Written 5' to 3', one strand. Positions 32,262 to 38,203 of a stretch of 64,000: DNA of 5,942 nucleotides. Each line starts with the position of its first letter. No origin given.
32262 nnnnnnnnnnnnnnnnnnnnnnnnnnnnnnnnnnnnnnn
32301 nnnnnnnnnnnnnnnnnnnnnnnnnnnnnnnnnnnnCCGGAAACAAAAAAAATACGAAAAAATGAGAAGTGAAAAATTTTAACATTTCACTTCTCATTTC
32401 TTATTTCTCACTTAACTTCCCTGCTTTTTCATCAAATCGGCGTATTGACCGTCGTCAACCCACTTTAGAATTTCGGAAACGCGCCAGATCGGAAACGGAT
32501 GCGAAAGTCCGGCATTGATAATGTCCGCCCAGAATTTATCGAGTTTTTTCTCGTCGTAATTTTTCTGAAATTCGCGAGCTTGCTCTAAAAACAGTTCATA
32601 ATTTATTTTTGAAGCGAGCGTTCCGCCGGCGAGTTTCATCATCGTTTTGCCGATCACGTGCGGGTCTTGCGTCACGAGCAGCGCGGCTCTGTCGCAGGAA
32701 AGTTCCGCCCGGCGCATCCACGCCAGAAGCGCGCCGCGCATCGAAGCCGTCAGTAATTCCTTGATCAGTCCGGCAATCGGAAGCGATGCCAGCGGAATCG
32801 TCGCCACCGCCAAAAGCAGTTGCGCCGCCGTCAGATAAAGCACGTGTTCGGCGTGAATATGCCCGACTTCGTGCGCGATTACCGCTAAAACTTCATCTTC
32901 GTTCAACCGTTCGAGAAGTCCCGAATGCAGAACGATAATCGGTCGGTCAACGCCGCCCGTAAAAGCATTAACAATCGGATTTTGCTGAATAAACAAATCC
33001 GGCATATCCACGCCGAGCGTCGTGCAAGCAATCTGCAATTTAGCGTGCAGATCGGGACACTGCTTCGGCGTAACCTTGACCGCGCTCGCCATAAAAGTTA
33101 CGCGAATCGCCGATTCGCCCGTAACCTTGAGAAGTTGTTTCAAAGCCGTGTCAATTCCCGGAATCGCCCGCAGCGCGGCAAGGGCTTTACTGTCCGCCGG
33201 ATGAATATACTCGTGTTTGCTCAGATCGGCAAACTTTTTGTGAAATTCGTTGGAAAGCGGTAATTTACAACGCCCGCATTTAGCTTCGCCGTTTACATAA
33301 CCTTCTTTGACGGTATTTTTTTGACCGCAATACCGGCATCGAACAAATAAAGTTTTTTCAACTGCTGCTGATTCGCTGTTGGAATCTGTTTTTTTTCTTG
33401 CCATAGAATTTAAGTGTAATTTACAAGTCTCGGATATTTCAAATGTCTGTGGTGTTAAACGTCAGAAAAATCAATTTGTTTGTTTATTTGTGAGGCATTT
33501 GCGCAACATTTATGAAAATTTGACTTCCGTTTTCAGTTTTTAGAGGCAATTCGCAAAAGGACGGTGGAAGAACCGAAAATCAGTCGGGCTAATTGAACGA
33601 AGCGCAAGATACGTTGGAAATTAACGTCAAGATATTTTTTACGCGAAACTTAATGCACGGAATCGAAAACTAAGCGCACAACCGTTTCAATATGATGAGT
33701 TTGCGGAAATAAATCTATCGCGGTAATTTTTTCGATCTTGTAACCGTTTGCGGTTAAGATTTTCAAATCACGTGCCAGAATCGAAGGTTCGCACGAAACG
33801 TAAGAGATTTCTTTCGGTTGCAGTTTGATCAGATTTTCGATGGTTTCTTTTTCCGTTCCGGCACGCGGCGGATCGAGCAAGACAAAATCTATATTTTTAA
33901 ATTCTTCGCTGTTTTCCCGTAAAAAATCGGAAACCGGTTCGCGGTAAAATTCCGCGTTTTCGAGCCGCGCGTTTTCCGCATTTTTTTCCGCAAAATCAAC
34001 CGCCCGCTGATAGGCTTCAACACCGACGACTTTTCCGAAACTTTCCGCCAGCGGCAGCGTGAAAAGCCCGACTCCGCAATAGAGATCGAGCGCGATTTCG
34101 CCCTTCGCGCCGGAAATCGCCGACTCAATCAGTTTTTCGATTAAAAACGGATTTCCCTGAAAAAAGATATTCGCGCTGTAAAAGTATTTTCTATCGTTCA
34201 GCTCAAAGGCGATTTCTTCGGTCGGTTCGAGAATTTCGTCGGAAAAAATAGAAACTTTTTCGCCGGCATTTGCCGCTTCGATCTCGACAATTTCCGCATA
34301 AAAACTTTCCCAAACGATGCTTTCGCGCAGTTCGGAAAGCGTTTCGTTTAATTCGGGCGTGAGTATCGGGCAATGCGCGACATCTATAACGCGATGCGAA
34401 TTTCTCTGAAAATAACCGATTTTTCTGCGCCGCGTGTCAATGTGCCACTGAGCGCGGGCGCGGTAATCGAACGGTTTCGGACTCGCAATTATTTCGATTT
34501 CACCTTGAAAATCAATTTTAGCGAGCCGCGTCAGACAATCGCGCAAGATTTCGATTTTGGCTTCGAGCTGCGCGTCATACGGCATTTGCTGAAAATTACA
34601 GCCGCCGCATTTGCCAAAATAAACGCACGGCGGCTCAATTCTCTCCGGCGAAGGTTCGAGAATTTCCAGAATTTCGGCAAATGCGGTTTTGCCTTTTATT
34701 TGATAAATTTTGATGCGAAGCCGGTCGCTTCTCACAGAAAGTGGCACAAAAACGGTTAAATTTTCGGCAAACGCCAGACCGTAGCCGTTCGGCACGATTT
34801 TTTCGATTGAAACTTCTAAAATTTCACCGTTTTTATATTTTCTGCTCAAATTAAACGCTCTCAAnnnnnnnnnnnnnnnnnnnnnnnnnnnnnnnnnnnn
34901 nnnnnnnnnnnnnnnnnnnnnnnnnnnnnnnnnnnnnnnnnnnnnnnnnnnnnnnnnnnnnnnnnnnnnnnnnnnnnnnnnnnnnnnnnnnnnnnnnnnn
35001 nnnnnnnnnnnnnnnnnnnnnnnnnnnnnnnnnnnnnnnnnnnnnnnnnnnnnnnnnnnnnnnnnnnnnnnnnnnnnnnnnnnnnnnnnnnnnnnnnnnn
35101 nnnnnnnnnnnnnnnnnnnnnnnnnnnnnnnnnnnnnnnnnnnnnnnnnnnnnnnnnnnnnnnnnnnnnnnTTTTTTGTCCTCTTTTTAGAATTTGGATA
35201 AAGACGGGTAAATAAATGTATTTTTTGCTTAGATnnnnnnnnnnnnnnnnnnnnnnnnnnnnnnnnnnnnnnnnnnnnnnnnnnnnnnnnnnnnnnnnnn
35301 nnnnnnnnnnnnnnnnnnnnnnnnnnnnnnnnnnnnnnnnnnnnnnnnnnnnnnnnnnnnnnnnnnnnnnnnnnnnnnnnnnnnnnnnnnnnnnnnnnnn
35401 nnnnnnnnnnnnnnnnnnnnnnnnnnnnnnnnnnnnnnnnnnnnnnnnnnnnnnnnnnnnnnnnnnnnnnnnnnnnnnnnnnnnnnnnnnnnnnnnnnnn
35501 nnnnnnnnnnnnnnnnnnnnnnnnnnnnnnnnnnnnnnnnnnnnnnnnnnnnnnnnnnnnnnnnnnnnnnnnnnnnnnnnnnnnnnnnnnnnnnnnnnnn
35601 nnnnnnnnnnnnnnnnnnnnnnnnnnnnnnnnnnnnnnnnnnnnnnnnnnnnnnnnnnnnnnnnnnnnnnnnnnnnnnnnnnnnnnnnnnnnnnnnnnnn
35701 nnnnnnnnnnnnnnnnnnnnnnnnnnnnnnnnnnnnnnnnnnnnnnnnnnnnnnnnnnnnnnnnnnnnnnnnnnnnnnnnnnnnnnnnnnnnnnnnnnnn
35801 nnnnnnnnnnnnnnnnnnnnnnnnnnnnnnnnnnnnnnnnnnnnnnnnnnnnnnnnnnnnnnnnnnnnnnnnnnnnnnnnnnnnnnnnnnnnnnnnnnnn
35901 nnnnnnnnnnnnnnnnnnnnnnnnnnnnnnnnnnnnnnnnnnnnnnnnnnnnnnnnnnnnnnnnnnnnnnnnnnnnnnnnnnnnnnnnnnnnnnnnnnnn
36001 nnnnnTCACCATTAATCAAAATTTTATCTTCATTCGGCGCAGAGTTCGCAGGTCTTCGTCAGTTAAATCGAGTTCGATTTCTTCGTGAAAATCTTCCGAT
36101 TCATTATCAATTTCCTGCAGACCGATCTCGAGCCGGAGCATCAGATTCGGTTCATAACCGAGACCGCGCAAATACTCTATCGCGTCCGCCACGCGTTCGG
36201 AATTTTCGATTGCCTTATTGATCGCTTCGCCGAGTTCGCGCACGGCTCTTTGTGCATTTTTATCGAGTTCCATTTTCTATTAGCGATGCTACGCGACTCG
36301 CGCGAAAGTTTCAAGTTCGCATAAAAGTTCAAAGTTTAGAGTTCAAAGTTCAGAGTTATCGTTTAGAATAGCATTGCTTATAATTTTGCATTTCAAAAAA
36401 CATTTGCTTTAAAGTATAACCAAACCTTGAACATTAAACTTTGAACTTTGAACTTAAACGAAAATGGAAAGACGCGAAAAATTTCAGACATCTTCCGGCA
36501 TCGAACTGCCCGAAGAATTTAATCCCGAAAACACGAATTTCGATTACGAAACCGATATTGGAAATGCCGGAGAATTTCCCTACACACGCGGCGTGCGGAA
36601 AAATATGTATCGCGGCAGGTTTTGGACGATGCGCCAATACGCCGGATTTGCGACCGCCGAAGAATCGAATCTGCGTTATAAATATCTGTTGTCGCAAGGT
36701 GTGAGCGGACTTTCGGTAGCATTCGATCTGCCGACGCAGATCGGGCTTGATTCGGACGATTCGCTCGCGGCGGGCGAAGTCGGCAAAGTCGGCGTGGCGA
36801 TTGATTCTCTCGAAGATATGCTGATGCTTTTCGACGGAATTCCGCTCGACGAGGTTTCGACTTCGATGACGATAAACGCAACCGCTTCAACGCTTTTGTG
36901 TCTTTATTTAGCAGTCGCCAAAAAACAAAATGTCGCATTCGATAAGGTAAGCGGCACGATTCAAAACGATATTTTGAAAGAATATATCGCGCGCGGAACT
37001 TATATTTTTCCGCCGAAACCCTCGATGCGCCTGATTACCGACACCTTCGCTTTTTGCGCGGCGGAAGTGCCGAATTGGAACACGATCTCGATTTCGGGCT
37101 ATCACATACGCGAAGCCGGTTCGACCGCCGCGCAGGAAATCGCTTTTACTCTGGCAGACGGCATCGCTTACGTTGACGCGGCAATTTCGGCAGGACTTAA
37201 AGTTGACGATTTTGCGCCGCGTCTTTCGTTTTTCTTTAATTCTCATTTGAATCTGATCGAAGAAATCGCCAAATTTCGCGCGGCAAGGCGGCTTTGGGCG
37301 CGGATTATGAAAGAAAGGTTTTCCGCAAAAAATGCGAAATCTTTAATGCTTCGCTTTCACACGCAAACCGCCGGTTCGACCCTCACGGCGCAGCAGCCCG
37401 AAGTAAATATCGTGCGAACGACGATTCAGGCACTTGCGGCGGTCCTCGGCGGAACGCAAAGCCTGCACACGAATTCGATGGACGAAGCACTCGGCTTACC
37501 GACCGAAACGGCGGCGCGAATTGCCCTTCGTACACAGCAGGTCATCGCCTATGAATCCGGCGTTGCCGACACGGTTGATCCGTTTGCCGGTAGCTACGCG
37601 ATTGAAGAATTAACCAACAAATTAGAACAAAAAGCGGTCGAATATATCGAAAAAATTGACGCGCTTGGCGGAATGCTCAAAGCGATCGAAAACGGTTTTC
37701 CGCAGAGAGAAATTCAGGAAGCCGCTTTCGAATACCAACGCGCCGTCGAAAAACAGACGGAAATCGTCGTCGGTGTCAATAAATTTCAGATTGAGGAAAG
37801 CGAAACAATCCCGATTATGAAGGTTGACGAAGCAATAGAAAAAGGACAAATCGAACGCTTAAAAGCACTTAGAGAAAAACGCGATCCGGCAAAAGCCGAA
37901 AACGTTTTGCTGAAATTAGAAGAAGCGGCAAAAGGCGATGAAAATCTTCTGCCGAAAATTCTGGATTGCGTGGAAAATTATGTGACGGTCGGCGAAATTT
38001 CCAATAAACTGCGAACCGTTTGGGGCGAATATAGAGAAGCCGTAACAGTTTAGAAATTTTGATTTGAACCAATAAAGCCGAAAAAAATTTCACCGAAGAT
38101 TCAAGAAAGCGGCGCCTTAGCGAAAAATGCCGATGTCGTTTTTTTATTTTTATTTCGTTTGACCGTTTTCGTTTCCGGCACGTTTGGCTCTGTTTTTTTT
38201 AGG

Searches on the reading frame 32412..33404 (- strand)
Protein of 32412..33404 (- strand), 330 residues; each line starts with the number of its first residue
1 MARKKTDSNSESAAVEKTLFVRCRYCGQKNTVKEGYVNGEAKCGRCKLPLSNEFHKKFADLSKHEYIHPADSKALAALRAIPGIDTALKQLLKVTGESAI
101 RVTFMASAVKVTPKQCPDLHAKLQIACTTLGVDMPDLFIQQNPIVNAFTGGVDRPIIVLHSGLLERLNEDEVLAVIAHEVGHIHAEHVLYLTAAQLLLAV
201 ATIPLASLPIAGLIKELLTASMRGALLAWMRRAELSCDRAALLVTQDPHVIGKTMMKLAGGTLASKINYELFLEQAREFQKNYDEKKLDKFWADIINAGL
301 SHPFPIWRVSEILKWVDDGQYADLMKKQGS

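Call 66: search_protein_families(library=pfam, max_evalue=0.00001, proteins=[window:32412-33404:-])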
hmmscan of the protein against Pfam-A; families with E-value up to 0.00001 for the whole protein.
window:32412-33404:- (330 aa): 1 family
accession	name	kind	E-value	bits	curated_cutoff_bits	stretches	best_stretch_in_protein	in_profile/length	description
PF01435.24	Peptidase_M48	-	3.7e-23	82.8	20.3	1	114-315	2-185/186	Peptidase family M48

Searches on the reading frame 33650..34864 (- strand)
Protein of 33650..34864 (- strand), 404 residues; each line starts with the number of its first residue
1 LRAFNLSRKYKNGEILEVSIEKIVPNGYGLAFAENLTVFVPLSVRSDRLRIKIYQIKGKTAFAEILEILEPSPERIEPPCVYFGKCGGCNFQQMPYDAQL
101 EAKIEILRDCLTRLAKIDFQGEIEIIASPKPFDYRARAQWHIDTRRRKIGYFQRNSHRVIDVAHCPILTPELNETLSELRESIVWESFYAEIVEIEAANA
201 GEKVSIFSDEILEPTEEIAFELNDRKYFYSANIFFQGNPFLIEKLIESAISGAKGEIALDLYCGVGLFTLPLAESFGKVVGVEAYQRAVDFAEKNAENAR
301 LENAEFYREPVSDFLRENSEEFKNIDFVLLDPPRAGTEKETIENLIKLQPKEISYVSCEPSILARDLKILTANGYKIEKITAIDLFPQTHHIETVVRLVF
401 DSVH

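Call 66: search_protein_families(library=pfam, max_evalue=0.00001, proteins=[window:33650-34864:-])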
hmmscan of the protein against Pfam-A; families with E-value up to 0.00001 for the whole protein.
window:33650-34864:- (404 aa): 5 families
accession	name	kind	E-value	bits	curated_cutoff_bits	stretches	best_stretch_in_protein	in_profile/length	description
PF05958.17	tRNA_U5-meth_tr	-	8.8e-30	104.3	23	1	198-398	146-354/357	tRNA (Uracil-5-)-methyltransferase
PF13847.12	Methyltransf_31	-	4.7e-09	36.5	27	1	254-363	3-115/145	Methyltransferase domain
PF05175.20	MTS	-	5.4e-08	33.1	23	1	228-346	10-123/170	Methyltransferase small domain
PF13649.12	Methyltransf_25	-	1.7e-06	29.1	27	1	259-322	2-65/97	Methyltransferase domain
PF03602.21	Cons_hypoth95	-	3e-06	27.5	24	1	254-348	41-142/182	Conserved hypothetical protein 95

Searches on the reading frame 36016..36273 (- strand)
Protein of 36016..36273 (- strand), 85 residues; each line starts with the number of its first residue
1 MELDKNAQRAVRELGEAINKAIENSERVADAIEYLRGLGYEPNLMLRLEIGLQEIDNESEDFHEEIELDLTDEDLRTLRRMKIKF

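Call 33: find_encoding_contigs(protein=window:36016-36273:-, flank=10000, max_places=10)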
Protein window:36016-36273:- (85 aa): no gene with exactly this product is on record in the collection.

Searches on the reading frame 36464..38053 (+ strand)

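Call 7: search_protein_families(library=pfam, proteins=[window:36464-38053:+])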
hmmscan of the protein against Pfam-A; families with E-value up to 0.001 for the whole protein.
window:36464-38053:+ (529 aa): 1 family
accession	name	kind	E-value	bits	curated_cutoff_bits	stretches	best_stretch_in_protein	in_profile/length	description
PF01642.28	MM_CoA_mutase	-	8.3e-228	757.5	22.1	1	8-521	1-512/512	Methylmalonyl-CoA mutase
